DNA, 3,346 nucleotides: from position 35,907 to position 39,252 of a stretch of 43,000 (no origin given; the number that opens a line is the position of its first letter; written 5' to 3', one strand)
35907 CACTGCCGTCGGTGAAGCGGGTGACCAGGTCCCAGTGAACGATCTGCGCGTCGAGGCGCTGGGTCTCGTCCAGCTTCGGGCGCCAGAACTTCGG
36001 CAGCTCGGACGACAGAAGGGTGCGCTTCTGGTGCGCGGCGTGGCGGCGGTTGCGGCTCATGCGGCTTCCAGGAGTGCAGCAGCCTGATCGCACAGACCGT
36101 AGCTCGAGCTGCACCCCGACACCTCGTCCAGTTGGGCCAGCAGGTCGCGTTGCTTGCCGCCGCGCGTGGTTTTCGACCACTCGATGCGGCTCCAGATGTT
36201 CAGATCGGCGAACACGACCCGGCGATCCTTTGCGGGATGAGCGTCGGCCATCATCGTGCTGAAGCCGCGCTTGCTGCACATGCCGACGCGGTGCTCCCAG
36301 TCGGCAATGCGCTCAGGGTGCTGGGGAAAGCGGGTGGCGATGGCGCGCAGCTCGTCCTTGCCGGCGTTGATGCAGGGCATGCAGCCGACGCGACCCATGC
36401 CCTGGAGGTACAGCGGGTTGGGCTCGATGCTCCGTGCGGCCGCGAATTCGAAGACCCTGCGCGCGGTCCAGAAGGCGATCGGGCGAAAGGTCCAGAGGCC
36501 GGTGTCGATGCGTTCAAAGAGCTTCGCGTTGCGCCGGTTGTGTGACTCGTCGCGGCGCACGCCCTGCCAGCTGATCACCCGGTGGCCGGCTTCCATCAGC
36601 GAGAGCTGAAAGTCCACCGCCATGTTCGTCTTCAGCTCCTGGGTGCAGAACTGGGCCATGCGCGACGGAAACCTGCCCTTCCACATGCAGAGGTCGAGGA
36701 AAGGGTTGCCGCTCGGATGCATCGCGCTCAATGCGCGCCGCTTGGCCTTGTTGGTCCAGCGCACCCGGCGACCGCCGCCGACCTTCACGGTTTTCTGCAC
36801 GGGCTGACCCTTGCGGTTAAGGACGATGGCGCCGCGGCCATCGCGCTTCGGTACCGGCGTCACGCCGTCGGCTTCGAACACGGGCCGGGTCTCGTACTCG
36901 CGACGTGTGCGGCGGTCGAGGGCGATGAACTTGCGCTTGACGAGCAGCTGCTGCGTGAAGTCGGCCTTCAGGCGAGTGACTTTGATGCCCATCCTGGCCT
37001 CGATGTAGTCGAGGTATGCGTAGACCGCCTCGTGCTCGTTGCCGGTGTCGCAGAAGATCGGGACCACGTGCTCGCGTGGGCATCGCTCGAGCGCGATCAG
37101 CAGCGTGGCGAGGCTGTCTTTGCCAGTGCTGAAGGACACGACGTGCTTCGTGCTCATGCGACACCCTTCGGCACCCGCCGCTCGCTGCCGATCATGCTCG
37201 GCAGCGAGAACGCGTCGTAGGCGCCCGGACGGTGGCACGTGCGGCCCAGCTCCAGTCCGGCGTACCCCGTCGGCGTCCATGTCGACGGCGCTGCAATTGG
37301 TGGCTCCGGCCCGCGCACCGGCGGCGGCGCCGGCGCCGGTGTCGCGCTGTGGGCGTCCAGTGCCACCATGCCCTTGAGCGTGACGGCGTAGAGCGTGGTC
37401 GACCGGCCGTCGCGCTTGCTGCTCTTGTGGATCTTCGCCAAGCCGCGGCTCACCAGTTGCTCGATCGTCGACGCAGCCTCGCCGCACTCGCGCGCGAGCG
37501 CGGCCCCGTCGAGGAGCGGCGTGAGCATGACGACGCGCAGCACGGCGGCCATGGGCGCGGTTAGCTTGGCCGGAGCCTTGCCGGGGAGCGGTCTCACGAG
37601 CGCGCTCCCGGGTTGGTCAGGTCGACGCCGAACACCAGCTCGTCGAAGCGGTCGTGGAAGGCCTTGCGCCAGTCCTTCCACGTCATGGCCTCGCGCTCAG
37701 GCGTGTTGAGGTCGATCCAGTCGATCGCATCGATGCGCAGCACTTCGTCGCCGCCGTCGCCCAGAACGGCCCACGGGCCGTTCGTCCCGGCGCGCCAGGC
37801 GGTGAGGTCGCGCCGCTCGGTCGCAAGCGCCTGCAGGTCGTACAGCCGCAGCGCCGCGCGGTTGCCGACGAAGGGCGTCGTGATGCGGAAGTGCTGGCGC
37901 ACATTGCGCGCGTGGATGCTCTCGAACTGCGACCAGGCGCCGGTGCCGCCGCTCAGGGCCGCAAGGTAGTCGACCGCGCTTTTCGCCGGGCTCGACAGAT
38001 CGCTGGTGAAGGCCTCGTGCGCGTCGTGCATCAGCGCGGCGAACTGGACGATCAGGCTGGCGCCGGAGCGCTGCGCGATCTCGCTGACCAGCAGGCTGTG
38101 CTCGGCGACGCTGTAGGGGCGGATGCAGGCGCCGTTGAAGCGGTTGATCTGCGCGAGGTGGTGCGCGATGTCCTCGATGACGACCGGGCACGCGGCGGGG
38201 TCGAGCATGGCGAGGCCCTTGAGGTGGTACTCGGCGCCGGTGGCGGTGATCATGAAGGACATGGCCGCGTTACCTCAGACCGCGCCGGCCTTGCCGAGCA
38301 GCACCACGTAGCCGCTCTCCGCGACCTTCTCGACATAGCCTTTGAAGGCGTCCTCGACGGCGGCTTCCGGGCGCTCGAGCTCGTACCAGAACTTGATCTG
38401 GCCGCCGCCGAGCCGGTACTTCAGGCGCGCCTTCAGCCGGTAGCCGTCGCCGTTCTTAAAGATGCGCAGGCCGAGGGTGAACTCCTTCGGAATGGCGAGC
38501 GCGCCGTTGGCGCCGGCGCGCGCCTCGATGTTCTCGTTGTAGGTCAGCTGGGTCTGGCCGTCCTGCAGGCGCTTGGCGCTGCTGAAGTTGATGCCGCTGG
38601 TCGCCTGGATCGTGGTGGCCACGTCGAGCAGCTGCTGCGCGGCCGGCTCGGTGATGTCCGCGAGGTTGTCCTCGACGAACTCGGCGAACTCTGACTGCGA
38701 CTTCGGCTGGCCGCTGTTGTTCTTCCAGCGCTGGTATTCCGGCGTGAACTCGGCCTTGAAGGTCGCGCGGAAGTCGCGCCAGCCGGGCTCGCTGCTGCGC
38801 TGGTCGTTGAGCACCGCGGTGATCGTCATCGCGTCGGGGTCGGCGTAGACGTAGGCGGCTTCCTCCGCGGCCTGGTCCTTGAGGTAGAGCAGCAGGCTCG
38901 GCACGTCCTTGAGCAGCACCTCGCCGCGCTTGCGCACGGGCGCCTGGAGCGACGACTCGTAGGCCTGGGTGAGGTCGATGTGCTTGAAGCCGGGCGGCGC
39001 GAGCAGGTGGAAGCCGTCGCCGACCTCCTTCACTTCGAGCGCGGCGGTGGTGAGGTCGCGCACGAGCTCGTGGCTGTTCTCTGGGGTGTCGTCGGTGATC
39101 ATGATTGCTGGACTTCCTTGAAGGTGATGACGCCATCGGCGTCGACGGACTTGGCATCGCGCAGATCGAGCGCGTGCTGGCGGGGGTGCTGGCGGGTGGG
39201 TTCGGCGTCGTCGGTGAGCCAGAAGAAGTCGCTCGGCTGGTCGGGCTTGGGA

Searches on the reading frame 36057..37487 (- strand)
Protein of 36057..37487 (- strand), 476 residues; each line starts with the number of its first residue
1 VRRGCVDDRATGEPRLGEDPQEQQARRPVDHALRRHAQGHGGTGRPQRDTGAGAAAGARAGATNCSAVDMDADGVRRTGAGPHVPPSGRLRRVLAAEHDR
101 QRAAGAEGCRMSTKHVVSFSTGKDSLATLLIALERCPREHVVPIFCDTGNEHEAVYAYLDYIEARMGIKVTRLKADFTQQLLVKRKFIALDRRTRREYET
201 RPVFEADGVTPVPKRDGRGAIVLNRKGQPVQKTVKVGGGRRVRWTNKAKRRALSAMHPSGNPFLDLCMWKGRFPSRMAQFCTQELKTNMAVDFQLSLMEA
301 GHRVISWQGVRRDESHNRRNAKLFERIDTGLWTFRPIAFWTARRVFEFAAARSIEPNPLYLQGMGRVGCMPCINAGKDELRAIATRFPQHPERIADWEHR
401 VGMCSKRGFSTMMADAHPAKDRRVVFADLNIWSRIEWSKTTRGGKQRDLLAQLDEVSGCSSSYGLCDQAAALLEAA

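Call 75: search_protein_families(library=pfam, proteins=[window:36057-37487:-], max_evalue=0.01)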
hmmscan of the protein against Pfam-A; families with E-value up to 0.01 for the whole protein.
window:36057-37487:- (476 aa): 1 family
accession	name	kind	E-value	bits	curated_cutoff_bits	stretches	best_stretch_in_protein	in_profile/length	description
PF01507.26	PAPS_reduct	-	7.6e-25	88.4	22.5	2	297-374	95-174/175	Phosphoadenosine phosphosulfate reductase domain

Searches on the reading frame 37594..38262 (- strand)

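Call 75: search_protein_families(library=pfam, proteins=[window:37594-38262:-], max_evalue=0.01)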
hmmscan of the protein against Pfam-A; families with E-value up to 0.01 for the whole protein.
window:37594-38262:- (222 aa): 2 families
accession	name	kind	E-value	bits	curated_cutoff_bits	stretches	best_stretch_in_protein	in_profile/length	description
PF12917.13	YfbR-like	-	3.8e-05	23.9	25.9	1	35-97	8-82/182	5'-deoxynucleotidase YfbR-like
PF01966.28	HD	-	0.00079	20.1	22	1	52-88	1-43/116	HD domain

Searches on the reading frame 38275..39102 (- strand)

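Call 75: search_protein_families(library=pfam, proteins=[window:38275-39102:-], max_evalue=0.01)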
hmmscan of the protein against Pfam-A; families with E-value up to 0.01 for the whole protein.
window:38275-39102:- (275 aa): 1 family
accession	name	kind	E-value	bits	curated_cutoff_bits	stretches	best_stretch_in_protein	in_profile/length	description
PF10065.14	DUF2303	-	2.6e-63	214.2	26.6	1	12-265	6-261/269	Uncharacterized conserved protein (DUF2303)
